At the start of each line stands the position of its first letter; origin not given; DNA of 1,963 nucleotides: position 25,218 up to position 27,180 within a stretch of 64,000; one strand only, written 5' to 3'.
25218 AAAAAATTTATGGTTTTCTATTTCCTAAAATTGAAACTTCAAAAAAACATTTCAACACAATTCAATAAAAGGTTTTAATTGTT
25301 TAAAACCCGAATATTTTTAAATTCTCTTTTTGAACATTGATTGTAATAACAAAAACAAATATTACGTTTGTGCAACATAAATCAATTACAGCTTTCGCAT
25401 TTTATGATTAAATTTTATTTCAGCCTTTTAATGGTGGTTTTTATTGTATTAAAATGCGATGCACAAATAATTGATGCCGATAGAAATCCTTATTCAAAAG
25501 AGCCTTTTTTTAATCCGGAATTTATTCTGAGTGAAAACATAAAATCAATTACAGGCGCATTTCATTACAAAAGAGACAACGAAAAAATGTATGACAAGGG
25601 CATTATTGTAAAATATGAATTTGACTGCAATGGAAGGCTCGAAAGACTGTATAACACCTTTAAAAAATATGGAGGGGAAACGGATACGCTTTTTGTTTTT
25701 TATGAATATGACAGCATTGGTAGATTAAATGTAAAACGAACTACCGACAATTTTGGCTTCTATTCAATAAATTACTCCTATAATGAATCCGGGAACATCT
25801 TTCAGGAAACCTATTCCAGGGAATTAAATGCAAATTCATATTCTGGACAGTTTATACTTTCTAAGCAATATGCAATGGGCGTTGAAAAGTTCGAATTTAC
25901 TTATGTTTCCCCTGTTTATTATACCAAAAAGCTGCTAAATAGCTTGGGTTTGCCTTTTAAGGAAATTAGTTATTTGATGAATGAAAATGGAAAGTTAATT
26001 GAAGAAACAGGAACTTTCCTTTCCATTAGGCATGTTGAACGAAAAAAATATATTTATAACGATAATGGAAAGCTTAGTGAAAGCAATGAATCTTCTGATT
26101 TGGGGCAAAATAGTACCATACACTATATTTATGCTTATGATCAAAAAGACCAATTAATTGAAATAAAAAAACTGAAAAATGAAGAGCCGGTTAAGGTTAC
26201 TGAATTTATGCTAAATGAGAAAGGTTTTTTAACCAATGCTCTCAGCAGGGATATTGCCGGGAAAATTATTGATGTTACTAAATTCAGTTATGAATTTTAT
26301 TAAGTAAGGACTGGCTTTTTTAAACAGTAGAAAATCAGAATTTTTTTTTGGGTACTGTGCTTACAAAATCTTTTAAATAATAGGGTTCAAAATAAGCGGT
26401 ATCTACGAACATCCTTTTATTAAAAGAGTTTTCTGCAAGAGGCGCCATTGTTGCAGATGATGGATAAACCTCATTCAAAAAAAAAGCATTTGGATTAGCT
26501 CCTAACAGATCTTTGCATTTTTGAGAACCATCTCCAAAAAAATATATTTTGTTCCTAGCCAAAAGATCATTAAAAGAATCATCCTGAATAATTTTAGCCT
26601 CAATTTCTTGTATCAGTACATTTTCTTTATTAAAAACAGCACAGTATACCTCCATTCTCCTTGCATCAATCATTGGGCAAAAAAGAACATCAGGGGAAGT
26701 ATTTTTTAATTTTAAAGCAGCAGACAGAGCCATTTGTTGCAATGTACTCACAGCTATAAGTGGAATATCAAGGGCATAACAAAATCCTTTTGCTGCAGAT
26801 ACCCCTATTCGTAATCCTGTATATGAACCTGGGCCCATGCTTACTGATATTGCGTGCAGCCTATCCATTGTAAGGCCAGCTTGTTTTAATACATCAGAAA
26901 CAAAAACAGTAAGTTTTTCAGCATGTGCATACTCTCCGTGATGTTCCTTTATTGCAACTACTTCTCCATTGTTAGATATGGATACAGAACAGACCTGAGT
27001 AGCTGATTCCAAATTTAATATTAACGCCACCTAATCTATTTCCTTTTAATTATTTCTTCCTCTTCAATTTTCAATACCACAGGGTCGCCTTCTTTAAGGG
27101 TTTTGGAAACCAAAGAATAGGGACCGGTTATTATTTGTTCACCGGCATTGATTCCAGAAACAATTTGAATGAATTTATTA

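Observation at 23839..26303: Uncharacterised same-strand trio: polytopic membrane protein, WG-repeat lipoprotein and a small standalone YD-repeat secreted protein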

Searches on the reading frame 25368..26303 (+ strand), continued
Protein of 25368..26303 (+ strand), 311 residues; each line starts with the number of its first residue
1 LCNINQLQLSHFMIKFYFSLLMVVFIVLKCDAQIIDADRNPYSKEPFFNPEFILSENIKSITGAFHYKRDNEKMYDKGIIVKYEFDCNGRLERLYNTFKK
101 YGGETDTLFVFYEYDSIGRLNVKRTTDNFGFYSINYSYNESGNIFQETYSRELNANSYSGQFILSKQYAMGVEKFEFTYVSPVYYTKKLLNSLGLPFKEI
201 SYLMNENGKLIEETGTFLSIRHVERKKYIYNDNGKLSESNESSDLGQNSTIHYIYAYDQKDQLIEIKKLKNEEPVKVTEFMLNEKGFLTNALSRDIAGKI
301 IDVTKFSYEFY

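Call 64: list_cluster_members(proteins=[P0132, P0135, P0140, P0152, P0164, P0190, P0213, P0240, P0259, P0279])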
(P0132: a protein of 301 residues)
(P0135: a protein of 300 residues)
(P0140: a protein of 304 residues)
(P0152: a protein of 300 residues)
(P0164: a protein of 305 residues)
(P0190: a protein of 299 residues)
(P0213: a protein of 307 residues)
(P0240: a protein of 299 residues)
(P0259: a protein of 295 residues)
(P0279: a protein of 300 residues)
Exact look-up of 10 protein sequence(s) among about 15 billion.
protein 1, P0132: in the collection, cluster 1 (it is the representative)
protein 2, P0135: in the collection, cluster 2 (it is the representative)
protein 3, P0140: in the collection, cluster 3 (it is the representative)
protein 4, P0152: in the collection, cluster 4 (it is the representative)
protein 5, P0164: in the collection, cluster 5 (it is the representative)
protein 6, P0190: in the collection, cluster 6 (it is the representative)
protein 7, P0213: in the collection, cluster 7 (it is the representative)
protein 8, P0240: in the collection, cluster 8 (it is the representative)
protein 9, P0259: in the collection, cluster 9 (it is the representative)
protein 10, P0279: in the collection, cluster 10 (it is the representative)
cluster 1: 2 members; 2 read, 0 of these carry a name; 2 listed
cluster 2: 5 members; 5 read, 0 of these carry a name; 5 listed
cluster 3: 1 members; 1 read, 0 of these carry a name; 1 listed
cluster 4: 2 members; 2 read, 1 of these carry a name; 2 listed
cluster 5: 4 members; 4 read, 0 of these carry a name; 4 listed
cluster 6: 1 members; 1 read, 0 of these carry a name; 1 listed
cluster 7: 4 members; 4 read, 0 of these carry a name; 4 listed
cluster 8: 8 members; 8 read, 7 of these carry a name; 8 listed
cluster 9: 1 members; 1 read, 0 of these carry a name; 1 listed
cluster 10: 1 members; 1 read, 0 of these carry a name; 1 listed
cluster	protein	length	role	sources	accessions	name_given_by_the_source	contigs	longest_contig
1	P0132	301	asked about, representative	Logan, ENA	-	-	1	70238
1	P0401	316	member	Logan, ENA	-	-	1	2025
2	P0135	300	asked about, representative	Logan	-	-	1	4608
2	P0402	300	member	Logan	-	-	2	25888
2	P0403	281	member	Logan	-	-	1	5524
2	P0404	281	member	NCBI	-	-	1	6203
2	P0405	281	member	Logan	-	-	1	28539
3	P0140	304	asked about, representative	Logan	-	-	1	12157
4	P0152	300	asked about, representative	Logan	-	-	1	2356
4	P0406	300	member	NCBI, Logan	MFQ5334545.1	MAG: RHS repeat domain-containing protein [Flavobacteriales bacterium]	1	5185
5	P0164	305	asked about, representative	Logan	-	-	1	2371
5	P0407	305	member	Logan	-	-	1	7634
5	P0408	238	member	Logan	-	-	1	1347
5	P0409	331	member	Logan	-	-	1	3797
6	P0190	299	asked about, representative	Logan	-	-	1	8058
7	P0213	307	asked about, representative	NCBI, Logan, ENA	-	-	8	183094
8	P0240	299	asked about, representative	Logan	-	-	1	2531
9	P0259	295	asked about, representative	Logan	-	-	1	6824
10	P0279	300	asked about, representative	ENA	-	-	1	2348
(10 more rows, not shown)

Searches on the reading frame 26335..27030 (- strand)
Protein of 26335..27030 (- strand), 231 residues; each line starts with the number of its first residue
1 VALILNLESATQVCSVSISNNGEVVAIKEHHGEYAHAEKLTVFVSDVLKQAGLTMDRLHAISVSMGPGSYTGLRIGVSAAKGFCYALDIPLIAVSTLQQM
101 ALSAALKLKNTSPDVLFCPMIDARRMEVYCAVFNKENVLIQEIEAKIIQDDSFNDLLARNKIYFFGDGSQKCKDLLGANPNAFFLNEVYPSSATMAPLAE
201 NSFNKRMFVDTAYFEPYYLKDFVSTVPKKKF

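Call 3: search_protein_families(library=pfam, proteins=[window:26335-27030:-], max_evalue=1)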
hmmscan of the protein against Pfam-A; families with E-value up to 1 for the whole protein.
window:26335-27030:- (231 aa): 2 families
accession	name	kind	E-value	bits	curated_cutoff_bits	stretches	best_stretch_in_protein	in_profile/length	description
PF00814.31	TsaD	-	1.7e-28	100.5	24.8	1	35-137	28-130/264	tRNA N6-adenosine threonylcarbamoyltransferase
PF19008.5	DUF5737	-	0.033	14.8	27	1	6-49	11-52/99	Family of unknown function (DUF5737)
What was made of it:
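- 26335..27030 (-): tsaB, convergent with gene 3. Together with the MFP (27036-28364) and OEP (28379-29815) genes it forms the conserved right flank. PF00814 (call 3).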
